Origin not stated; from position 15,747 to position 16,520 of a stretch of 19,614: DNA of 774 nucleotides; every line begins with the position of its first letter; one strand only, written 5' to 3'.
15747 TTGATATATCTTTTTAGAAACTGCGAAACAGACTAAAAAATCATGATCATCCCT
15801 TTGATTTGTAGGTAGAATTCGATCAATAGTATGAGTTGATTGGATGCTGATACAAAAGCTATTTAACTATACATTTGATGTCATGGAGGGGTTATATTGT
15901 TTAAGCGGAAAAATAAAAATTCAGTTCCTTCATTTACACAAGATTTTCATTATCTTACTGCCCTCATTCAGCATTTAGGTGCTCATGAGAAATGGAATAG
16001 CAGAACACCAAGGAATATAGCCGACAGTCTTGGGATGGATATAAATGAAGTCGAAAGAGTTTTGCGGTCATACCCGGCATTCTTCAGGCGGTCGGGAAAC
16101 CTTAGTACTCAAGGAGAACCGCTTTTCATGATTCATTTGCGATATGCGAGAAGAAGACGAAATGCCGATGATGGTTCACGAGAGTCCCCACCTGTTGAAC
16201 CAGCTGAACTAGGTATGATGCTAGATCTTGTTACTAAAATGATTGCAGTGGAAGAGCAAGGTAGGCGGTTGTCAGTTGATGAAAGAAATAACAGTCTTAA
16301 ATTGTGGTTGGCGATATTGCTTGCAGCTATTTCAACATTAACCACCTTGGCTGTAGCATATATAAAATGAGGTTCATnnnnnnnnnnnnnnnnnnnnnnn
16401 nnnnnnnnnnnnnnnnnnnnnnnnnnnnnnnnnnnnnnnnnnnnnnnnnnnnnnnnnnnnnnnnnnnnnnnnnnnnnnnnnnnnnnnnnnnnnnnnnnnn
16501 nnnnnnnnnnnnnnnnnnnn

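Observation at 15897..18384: Two-gene cargo operon in the psu-int hotspot: membrane-anchored small protein plus OLD-family ATPase-Toprim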

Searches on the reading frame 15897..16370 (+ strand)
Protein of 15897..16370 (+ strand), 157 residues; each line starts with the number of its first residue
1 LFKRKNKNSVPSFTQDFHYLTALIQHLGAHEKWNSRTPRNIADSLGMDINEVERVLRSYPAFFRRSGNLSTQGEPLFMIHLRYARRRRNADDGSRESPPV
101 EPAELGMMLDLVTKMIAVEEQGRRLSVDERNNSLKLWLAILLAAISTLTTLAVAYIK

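Call 5: search_protein_families(library=pfam, proteins=[window:15897-16370:+], max_evalue=0.01)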
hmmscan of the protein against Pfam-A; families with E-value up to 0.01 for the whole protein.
window:15897-16370:+ (157 aa): 0 families

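Call 6: search_protein_families(library=padloc, proteins=[window:15897-16370:+], max_evalue=0.01)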
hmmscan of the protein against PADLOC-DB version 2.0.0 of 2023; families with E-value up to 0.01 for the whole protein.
window:15897-16370:+ (157 aa): 0 families

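Call 8: search_protein_families(library=ncbifam, proteins=[window:15897-16370:+], max_evalue=0.01)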
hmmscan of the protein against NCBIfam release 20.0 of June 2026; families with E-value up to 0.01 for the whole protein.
window:15897-16370:+ (157 aa): 0 families

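Call 11: find_homologous_proteins(query=window:15897-16367:+, max_evalue=0.001)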
Query window:15897-16367:+ (157 aa): 64 proteins with E <= 0.001 among 159 candidates.
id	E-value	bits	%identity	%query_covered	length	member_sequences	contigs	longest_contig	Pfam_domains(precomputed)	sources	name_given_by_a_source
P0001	3.0e-95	334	97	100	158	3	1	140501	-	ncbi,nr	ncbi:hypothetical protein F3J28_20080 [Enterobacter sp. Ap-1006]|nr:hypothetical protein [Enterobact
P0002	3.2e-90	318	91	100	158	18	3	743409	-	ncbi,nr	ncbi:hypothetical protein ABR461_003270 [Enterobacter hormaechei]|nr:hypothetical protein [Enterobac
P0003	5.0e-77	275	86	93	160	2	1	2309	-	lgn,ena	-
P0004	1.9e-76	273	81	100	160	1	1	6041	-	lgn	-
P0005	5.3e-67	242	74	93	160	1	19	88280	-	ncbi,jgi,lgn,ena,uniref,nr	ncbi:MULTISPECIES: hypothetical protein [Escherichia]|uniref:hypothetical protein n=1 Tax=Escherichi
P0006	1.9e-66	241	75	93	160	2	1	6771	-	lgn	-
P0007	4.7e-66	239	71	93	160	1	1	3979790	-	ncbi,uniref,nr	ncbi:hypothetical protein [Xenorhabdus taiwanensis]|uniref:Uncharacterized protein n=1 Tax=Xenorhabd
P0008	2.7e-65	237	73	93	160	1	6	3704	-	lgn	-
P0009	4.4e-65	236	69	99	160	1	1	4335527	-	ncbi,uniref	ncbi:hypothetical protein [Leminorella grimontii]|uniref:hypothetical protein n=1 Tax=Leminorella gr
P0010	6.4e-65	236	71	93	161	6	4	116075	-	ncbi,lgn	-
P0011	7.9e-65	235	69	100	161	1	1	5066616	-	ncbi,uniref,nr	ncbi:hypothetical protein [Dickeya fangzhongdai]|uniref:hypothetical protein n=1 Tax=Dickeya fangzho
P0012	1.1e-64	235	72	93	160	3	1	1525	-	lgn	-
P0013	1.3e-64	235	71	94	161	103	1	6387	-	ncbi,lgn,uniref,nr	ncbi:hypothetical protein CA284_19200 [Enterobacter mori]|uniref:hypothetical protein n=1 Tax=Entero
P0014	1.7e-64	234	66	99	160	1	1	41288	-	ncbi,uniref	ncbi:hypothetical protein ABLA30_18285 [Xenorhabdus nematophila]|uniref:hypothetical protein n=1 Tax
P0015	2.4e-64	234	70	93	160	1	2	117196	-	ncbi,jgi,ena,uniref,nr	ncbi:hypothetical protein [Pantoea agglomerans]|uniref:hypothetical protein n=1 Tax=Enterobacter agg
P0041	9.5e-54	199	57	96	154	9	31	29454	-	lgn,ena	-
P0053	1.6e-43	166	59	82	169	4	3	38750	-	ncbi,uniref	ncbi:hypothetical protein [Vibrio mediterranei]|uniref:hypothetical protein n=1 Tax=Vibrio mediterra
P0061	1.7e-32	130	50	80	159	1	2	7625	-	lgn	-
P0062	4.9e-32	129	47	92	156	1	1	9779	-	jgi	jgi:hypothetical protein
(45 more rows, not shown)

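Call 12: find_encoding_contigs(protein=P0005, flank=8000, max_places=4)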
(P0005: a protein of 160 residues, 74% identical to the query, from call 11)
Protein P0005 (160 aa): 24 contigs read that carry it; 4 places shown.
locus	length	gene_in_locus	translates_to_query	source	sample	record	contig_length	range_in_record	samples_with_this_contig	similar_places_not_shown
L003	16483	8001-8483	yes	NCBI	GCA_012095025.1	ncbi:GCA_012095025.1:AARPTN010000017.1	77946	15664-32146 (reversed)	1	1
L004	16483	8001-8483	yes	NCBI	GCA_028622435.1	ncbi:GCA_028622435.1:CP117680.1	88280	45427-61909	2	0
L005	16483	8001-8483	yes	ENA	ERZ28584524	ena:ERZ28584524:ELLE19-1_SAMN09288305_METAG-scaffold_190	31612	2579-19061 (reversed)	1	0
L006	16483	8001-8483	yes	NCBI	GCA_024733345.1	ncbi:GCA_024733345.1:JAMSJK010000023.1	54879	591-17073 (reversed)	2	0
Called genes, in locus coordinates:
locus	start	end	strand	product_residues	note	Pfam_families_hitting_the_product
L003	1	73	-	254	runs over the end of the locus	-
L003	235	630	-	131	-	PF05261:Tra_M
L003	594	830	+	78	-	-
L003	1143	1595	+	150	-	PF01464:SLT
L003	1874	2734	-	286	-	PF06067:DUF932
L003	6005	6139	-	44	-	PF01848:HOK_GEF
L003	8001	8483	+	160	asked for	-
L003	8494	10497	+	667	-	PF13175:AAA_15, PF13304:AAA_21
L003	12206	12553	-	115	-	PF05717:TnpB_IS66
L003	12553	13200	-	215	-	PF13384:HTH_23 (faint), PF01527:HTH_Tnp_1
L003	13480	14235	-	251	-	PF01051:Rep3_N, PF21205:Rep3_C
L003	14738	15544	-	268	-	PF00589:Phage_integrase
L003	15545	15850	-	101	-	PF01845:CcdB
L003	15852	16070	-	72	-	PF07362:CcdA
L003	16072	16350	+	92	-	-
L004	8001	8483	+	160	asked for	-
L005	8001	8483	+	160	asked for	-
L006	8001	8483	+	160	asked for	-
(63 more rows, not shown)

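Call 13: find_encoding_contigs(protein=P0053, flank=8000, max_places=3)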
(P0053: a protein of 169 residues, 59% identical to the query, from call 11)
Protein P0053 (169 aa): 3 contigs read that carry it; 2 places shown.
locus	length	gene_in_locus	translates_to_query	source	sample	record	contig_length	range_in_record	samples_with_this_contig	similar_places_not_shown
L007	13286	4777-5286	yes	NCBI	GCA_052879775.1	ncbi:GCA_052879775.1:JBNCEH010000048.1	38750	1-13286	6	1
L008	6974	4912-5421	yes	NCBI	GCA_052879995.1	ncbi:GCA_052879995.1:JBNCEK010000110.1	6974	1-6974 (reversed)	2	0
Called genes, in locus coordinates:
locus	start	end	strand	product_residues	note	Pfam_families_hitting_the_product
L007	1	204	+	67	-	?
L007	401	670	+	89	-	-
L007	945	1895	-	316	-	PF04754:Transposase_31, PF27070:HTH_Rpn_C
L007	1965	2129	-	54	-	-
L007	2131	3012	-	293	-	PF00239:Resolvase, PF02796:HTH_7 (weak)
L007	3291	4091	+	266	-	PF02374:ArsA_ATPase (weak), PF10609:ParA, PF13614:AAA_31, PF00142:Fer4_NifH (faint), PF01656:CbiA, PF09140:MipZ (faint)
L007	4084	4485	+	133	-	-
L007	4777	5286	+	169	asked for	-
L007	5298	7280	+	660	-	PF02463:SMC_N (weak), PF13175:AAA_15, PF13304:AAA_21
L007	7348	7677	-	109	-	PF05265:DUF723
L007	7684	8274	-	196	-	PF11140:DUF2913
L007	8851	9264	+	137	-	-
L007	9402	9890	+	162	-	-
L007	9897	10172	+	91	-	-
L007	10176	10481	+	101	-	-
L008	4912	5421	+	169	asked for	-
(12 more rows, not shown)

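Call 15: find_encoding_contigs(protein=P0007, flank=8000, max_places=2)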
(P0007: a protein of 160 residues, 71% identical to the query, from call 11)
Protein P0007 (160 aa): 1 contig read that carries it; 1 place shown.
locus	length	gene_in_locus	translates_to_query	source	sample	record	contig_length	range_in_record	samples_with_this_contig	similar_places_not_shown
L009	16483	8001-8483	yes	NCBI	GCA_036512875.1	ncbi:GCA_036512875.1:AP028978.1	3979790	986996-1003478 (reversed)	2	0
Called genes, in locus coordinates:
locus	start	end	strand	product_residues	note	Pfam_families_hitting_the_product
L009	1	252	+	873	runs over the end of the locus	PF03109:ABC1, PF00069:Pkinase (weak), PF01636:APH (faint), PF00202:Aminotran_3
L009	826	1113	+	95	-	-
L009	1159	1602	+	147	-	PF05772:NinB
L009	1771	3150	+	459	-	PF13289:SIR2_2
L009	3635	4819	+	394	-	PF13356:Arm-DNA-bind_3, PF14659:Phage_int_SAM_3 (weak), PF22022:Phage_int_M, PF00589:Phage_integrase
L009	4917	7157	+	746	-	PF08273:Zn_Ribbon_Prim, PF13362:Toprim_3, PF08706:D5_N, PF19263:DUF5906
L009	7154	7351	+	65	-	-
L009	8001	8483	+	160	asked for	-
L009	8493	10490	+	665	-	PF13175:AAA_15, PF13304:AAA_21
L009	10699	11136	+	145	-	PF05766:NinG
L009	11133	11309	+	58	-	-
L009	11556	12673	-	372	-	PF01527:HTH_Tnp_1 (weak), PF00665:rve, PF13610:DDE_Tnp_IS240 (weak), PF13683:rve_3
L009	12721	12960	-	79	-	PF05947:T6SS_TssF (weak)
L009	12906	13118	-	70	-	PF13808:DDE_Tnp_1_assoc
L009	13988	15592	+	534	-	PF00704:Glyco_hydro_18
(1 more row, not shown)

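Call 16: find_encoding_contigs(protein=P0062, flank=8000, max_places=2)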
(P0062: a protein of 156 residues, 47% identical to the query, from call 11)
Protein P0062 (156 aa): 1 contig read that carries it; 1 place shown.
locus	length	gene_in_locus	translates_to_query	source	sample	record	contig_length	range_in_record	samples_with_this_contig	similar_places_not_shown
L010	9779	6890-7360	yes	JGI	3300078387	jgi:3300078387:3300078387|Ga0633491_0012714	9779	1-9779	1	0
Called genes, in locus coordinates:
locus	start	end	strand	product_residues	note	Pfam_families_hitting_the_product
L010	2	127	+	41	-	?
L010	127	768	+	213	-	PF09195:Endonuc-BglII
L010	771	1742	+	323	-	PF14175:YaaC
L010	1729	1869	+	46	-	-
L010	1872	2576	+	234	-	-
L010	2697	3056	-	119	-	-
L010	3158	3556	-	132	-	-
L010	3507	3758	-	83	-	-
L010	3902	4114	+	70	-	PF11867:T1RH-like_C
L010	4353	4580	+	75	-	-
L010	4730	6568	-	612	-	-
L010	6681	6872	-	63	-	-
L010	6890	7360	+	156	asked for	-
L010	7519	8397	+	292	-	-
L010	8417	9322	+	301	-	PF18864:AbiTii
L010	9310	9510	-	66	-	-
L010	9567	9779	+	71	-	?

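Call 17: find_encoding_contigs(protein=P0041, flank=8000, max_places=3)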
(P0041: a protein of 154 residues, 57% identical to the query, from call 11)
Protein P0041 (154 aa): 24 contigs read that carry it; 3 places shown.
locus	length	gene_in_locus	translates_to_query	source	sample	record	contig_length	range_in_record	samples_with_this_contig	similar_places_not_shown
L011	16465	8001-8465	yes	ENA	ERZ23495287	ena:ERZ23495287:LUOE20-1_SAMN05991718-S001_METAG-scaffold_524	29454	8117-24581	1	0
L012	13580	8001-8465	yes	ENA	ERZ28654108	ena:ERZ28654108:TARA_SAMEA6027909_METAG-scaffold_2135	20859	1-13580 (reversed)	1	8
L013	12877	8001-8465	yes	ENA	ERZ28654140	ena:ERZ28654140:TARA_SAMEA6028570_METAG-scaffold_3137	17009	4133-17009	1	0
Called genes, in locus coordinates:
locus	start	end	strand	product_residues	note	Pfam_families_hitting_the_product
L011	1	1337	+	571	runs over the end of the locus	PF12161:HsdM_N, PF02384:N6_Mtase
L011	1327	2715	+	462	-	PF01420:Methylase_S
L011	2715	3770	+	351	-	PF28530:DUF8426, PF04471:Mrr_cat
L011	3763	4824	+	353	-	PF16263:DUF4917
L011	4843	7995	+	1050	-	PF04313:HSDR_N, PF04851:ResIII, PF18766:SWI2_SNF2, PF22679:T1R_D3-like, PF11867:T1RH-like_C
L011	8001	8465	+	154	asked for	-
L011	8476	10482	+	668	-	PF13175:AAA_15, PF13304:AAA_21 (weak), PF20469:OLD-like_TOPRIM (faint)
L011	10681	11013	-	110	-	PF20098:DUF6488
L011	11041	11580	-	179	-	-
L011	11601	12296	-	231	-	PF13795:HupE_UreJ_2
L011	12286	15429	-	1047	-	PF00873:ACR_tran, PF03176:MMPL (faint)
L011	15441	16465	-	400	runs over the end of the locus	PF25971:CzcB_N, PF25919:BSH_CusB (faint), PF25917:BSH_RND (weak), PF25973:BSH_CzcB (weak), PF25975:CzcB_C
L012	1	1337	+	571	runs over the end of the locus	PF12161:HsdM_N, PF02384:N6_Mtase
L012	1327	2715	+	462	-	PF01420:Methylase_S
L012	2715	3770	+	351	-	PF28530:DUF8426, PF04471:Mrr_cat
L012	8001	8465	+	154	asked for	-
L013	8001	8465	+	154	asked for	-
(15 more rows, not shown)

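Call 19: search_solved_structures(query=window:15897-16367:+, max_evalue=10)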
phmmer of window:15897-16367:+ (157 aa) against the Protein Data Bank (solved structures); distinct sequences matched with E-value up to 10: 1.
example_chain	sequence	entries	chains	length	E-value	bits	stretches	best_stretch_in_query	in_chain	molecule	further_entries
1i94_H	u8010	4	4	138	1.2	12.4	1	60-92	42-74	30S RIBOSOMAL PROTEIN S8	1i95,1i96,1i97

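Call 47: search_protein_families(library=pfam, proteins=[L010:7519-8397:+, L010:8417-9322:+, L010:4730-6568:-], max_evalue=0.1)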
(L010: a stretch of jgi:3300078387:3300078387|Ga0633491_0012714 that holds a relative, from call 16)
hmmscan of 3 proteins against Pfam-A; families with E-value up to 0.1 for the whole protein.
L010:7519-8397:+ (292 aa): 0 families

L010:8417-9322:+ (301 aa): 1 family
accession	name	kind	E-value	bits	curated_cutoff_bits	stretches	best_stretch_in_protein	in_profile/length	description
PF18864.6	AbiTii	-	6.5e-35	121.5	27.6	1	2-183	1-178/189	AbiTii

L010:4730-6568:- (612 aa): 0 families

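Call 48: find_encoding_contigs(protein=P0061, flank=6000, max_places=2)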
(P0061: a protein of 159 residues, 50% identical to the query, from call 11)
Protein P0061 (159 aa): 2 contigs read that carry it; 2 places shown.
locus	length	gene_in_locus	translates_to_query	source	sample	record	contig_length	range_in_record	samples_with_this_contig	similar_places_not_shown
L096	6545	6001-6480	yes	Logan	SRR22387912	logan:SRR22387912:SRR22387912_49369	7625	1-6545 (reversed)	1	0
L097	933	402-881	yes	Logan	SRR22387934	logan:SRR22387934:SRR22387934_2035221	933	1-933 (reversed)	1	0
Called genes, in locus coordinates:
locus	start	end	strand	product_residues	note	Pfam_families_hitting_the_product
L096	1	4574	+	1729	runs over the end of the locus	-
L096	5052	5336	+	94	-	PF00216:Bac_DNA_binding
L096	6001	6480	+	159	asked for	-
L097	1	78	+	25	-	?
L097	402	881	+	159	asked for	-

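Call 49: predict_structure(alignment_id=A1)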
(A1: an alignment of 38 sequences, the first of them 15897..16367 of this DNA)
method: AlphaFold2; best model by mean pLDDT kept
length: 157 residues; sequences in the alignment: 38
mean_pLDDT: 87.5   pTM: 0.71
mean pLDDT of the five models: 87.5, 86.0, 86.0, 85.3, 84.7
residues with pLDDT >= 90: 83; 70-90: 63; 50-70: 4; < 50: 7
segments of 3 or more residues with pLDDT < 50: 1-7
pLDDT, mean of each block of 10 residues (from residue 1): 50 94 92 85 96 96 92 94 88 84 94 93 84 86 89 84
secondary structure, 60 per line:
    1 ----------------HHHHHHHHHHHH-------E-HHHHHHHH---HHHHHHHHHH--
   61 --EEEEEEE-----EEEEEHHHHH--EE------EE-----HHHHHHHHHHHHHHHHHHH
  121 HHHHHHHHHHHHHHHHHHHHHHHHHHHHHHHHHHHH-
elements in order: H17-28 H38-45 H49-58 E63-69 E75-79 H80-84 H102-156

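Call 53: fold_search(model_id=the predicted structure, library=pdb)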
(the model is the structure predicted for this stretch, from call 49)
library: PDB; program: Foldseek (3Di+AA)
matches with E <= 10: 1273; with E <= 0.001: 0
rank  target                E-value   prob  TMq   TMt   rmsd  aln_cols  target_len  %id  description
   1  4l9n_B                1.7e-03  1.00  0.36  0.41  12.6       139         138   15  Crystal structure of MepR A103V mutant from multidrug resistant S. aureus clinical isolate (released 2013-09-11)
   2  5ffx_D                2.0e-03  1.00  0.35  0.40  12.8       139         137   15  S. aureus MepR G34K Mutant (released 2016-12-21)
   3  4l9t_A                2.0e-03  1.00  0.36  0.40  12.6       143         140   15  Crystal structure of MepR F27L mutant from multidrug resistant S. aureus clinical isolate (released 2013-09-11)
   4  3eco_A                2.2e-03  1.00  0.36  0.41  12.7       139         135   14  Crystal structure of MepR, a transcription regulator of the Staphylococcus aureus multidrug efflux pump MepA (released 2009-02-10)
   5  6c2s_A                2.3e-03  0.98  0.29  0.31  13.7       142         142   15  Transcriptional repressor, CouR, bound to a 23-mer DNA duplex (released 2018-05-30)
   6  5fb2_A                2.8e-03  1.00  0.36  0.40  12.2       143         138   14  S. aureus MepR F27L Mutant bound to oligodeoxyribonucleotide (released 2016-12-14)
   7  4l9t_B                3.0e-03  0.99  0.30  0.34  12.4       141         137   16  Crystal structure of MepR F27L mutant from multidrug resistant S. aureus clinical isolate (released 2013-09-11)
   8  5yi1                  3.4e-03  1.00  0.34  0.40  12.0       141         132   13  Structure of Lactococcus lactis ZitR, C30AH42A mutant in apo form (released 2017-12-06)
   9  5yhz                  3.9e-03  0.99  0.30  0.32  13.1       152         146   13  Structure of Lactococcus lactis ZitR, E41A mutant (released 2017-12-06)
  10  3r0a_A                4.8e-03  0.99  0.33  0.40   6.1       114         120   11  Possible transcriptional regulator from Methanosarcina mazei Go1 (gi 21227196) (released 2011-03-23)
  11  4lll_M                5.1e-03  0.98  0.30  0.36  11.7       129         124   15  Crystal structure of S. aureus MepR-DNA complex (released 2014-05-14)
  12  5ffx_A                5.4e-03  1.00  0.37  0.41  11.6       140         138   15  S. aureus MepR G34K Mutant (released 2016-12-21)
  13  5hli_A                6.2e-03  0.99  0.35  0.38  12.0       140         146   13  Structure of Disulfide formed AbfR (released 2017-01-25)
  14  3bj6_B                7.1e-03  1.00  0.34  0.36  15.7       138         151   14  Crystal structure of MarR family transcription regulator SP03579 (released 2007-12-18)
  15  3bj6_A                7.1e-03  1.00  0.34  0.35  15.7       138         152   14  Crystal structure of MarR family transcription regulator SP03579 (released 2007-12-18)
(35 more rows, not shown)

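Call 57: find_related_loci(query=A1, collection=viral_contigs, flank=4000)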
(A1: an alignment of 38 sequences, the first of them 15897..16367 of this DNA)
Query A1 (157 aa) in viral_contigs; peptide patterns used: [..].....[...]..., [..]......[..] (x = any residue, [..] = any of these).
88 stretches matched a pattern; 4 encode a relative of the query (tblastn E <= 1e-3); 4 distinct loci.
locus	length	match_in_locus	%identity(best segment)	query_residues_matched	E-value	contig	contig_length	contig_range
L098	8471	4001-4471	97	1-157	2e-104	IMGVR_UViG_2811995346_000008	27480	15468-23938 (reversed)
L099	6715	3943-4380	71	12-157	2e-72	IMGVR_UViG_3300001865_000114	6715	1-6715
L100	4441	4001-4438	71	12-157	2e-72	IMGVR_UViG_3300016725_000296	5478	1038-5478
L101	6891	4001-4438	71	12-157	3e-72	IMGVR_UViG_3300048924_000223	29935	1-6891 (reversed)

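Call 58: find_related_loci(query=A1, collection=metagenome_contigs, flank=4000)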
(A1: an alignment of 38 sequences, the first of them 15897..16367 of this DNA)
Query A1 (157 aa) in metagenome_contigs; peptide patterns used: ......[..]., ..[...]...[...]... (x = any residue, [..] = any of these).
123 stretches matched a pattern; 34 encode a relative of the query (tblastn E <= 1e-3); 34 distinct loci.
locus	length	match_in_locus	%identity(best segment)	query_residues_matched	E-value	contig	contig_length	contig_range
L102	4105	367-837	99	1-157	6e-106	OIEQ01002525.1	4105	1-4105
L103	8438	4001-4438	74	12-157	2e-74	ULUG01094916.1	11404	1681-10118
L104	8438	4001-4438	74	12-157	2e-74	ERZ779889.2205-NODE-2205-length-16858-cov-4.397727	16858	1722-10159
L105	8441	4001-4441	72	11-157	6e-73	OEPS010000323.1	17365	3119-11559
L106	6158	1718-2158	73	11-157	6e-73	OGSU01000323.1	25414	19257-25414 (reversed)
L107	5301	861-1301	72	11-157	1e-72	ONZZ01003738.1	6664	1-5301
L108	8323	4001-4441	73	11-157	9e-73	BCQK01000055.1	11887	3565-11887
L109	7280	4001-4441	72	11-157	1e-72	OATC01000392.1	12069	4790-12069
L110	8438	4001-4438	70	12-157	1e-71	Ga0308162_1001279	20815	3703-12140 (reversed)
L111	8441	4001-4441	71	11-157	2e-71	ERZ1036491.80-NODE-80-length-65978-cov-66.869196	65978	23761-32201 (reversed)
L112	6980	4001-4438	71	12-157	2e-71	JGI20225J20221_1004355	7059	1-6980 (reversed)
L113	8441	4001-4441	71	11-157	2e-71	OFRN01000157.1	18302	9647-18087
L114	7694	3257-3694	69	12-157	2e-70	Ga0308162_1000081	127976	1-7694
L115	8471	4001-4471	66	3-157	4e-70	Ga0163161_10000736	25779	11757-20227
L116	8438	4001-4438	68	12-157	3e-69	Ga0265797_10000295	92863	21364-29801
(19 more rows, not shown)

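Call 62: search_dna_similar(query=window:15897-16367:+, collection=plasmids, mode=protein, max_rows=15, rows=spread)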
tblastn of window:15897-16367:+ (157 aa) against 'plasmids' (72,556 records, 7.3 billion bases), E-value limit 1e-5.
Records with a match: 16; places in all: 16; records where one place covers at least 80% of the query: 0.
Best place of each record, by identity: 80-90% 1; 60-80% 14; <60% 1.
By first word of the organism name: Enterobacter 10; Klebsiella 4; Escherichia 1; Vibrio 1.
By predicted mobility (MOB-suite, as given by PLSDB): conjugative 8; non-mobilizable 6; mobilizable 2.
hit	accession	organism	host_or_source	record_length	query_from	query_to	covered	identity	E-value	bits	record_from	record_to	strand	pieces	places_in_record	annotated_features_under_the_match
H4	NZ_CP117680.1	Escherichia albertii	whole organism,bird (unidentified ...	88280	12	133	78%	80.3%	8e-62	211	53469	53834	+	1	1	hypothetical protein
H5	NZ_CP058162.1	Enterobacter hormaechei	culture,Wastewater effluent sample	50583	11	133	78%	78.0%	2e-60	207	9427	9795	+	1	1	hypothetical protein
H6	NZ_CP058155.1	Enterobacter hormaechei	culture,Freshwater sample from ...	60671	11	133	78%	78.0%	2e-60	207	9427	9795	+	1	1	hypothetical protein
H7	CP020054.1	Enterobacter cloacae complex sp.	-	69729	11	133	78%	78.0%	2e-60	207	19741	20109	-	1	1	hypothetical protein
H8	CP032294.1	Enterobacter cloacae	-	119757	11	133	78%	78.0%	2e-60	207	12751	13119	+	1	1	hypothetical protein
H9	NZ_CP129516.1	Enterobacter asburiae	-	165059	11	133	78%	78.0%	2e-60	207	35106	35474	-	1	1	hypothetical protein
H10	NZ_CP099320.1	Enterobacter hormaechei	culture,Pooled soil sample collected ...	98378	11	133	78%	78.0%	3e-60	207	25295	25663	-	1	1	hypothetical protein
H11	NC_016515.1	Enterobacter ludwigii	-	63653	11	133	78%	78.0%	4e-60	207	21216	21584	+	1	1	hypothetical protein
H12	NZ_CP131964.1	Enterobacter ludwigii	Homo sapiens,urine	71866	11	133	78%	78.0%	4e-60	207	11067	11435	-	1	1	hypothetical protein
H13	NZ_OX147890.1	Enterobacter ludwigii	-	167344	11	133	78%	78.0%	4e-60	207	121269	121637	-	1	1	hypothetical protein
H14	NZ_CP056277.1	Klebsiella pneumoniae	culture,Wastewater effluent sample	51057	11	133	78%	77.2%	7e-60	206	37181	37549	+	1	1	hypothetical protein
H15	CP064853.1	Klebsiella pneumoniae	Homo sapiens,pure culture,blood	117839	11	133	78%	77.2%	7e-60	206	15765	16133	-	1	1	hypothetical protein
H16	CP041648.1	Klebsiella pneumoniae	Homo sapiens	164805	11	133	78%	77.2%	7e-60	206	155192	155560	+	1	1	hypothetical protein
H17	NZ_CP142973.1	Klebsiella pneumoniae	cell culture,seawater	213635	11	133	78%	77.2%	2e-59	204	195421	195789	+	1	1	hypothetical protein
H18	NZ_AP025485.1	Vibrio echinoideorum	-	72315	12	133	78%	57.9%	1e-40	151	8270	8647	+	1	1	hypothetical protein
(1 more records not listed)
